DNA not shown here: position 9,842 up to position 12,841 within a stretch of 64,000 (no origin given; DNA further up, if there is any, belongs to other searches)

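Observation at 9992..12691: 899-aa secreted fusion of a BNR/Asp-box beta-propeller, a lipase-type alpha/beta hydrolase and a C-terminal beta-rich domain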

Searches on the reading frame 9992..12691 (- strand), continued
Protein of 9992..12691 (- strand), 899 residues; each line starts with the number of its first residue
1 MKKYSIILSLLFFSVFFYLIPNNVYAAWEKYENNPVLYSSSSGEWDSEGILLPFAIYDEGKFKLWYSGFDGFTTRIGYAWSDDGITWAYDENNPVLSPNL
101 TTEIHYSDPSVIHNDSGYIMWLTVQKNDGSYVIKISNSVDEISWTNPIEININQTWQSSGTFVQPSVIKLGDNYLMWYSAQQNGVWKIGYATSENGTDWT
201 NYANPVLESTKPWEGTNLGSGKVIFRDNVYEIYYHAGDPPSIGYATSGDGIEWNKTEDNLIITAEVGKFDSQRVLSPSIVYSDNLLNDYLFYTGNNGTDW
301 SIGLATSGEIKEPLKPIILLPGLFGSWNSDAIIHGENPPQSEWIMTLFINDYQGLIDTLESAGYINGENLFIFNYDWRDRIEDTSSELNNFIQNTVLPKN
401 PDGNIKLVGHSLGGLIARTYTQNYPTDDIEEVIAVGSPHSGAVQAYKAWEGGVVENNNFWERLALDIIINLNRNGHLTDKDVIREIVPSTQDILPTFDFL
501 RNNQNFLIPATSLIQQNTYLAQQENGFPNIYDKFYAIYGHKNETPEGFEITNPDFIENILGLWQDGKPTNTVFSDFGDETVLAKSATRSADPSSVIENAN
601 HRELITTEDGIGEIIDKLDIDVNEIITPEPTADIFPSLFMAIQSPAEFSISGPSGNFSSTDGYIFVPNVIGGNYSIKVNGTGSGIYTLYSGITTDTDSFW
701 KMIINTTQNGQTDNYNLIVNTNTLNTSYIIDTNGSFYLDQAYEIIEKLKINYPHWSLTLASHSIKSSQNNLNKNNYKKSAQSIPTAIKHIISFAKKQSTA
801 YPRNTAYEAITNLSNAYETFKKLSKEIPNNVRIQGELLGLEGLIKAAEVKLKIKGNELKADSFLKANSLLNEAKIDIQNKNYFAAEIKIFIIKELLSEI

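Call 23: fold_search(model_id=the predicted structure, library=pdb)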
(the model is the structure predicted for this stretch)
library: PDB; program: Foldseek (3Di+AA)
matches with E <= 10: 1001; with E <= 0.001: 342
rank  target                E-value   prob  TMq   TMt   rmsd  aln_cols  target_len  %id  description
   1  9fj8_A                7.1e-15  1.00  0.27  0.78   4.2       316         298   23  Teth514_1788 1,2-beta-oligomannan phosphorylase in complex with mannotetraose (released 2025-06-11)
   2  9fj8_B                8.6e-15  1.00  0.27  0.78   4.2       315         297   23  Teth514_1788 1,2-beta-oligomannan phosphorylase in complex with mannotetraose (released 2025-06-11)
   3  9gph_A                1.3e-14  1.00  0.27  0.77   4.3       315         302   22  Teth514_1788 1,2-beta-oligomannan phosphorylase in complex with mannose (-1) and phosphate (released 2025-09-17)
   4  9gph_B                4.7e-14  1.00  0.27  0.78   4.2       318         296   23  Teth514_1788 1,2-beta-oligomannan phosphorylase in complex with mannose (-1) and phosphate (released 2025-09-17)
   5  5mui_A                4.1e-13  1.00  0.27  0.65   3.8       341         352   16  Glycoside hydrolase BT_0996 (released 2017-03-22)
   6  7fir_C                6.4e-13  1.00  0.26  0.73   3.2       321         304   20  The crystal structure of beta-1,2-mannobiose phosphorylase in complex with 1,4-mannobiose (released 2022-01-05)
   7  7fip_A                7.1e-13  1.00  0.26  0.73   4.6       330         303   20  The native structure of beta-1,2-mannobiose phosphorylase from Thermoanaerobacter sp. (released 2022-01-05)
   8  5mt2                  9.0e-13  1.00  0.27  0.66   4.0       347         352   17  Glycoside hydrolase BT_0996 (released 2017-03-22)
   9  7fip_D                1.3e-12  1.00  0.27  0.75   4.5       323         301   21  The native structure of beta-1,2-mannobiose phosphorylase from Thermoanaerobacter sp. (released 2022-01-05)
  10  4onz                  2.7e-12  1.00  0.27  0.67   3.5       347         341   19  Crystal structure of a putative glycoside hydrolase (BACOVA_02161) from Bacteroides ovatus ATCC 8483 at 1.85 A resolutio (released 2014-02-26)
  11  7fip_B                2.9e-12  1.00  0.27  0.74   4.5       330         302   21  The native structure of beta-1,2-mannobiose phosphorylase from Thermoanaerobacter sp. (released 2022-01-05)
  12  4qqs_A                3.3e-12  1.00  0.25  0.66   4.7       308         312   18  Crystal structure of a thermostable family-43 glycoside hydrolase (released 2015-03-11)
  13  3qc2_A                6.6e-12  1.00  0.26  0.61   4.2       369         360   16  Crystal structure of a glycosyl hydrolase (BACOVA_03624) from Bacteroides ovatus at 2.30 A resolution (released 2011-02-09)
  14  5a7v_B                1.2e-11  1.00  0.26  0.61   4.7       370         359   17  The GH130 family of mannoside phosphorylases contains glycoside hydrolases that target beta-1,2 mannosidic linkages in (released 2015-08-26)
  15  3qc2_B                1.4e-11  1.00  0.24  0.58   6.8       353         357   19  Crystal structure of a glycosyl hydrolase (BACOVA_03624) from Bacteroides ovatus at 2.30 A resolution (released 2011-02-09)
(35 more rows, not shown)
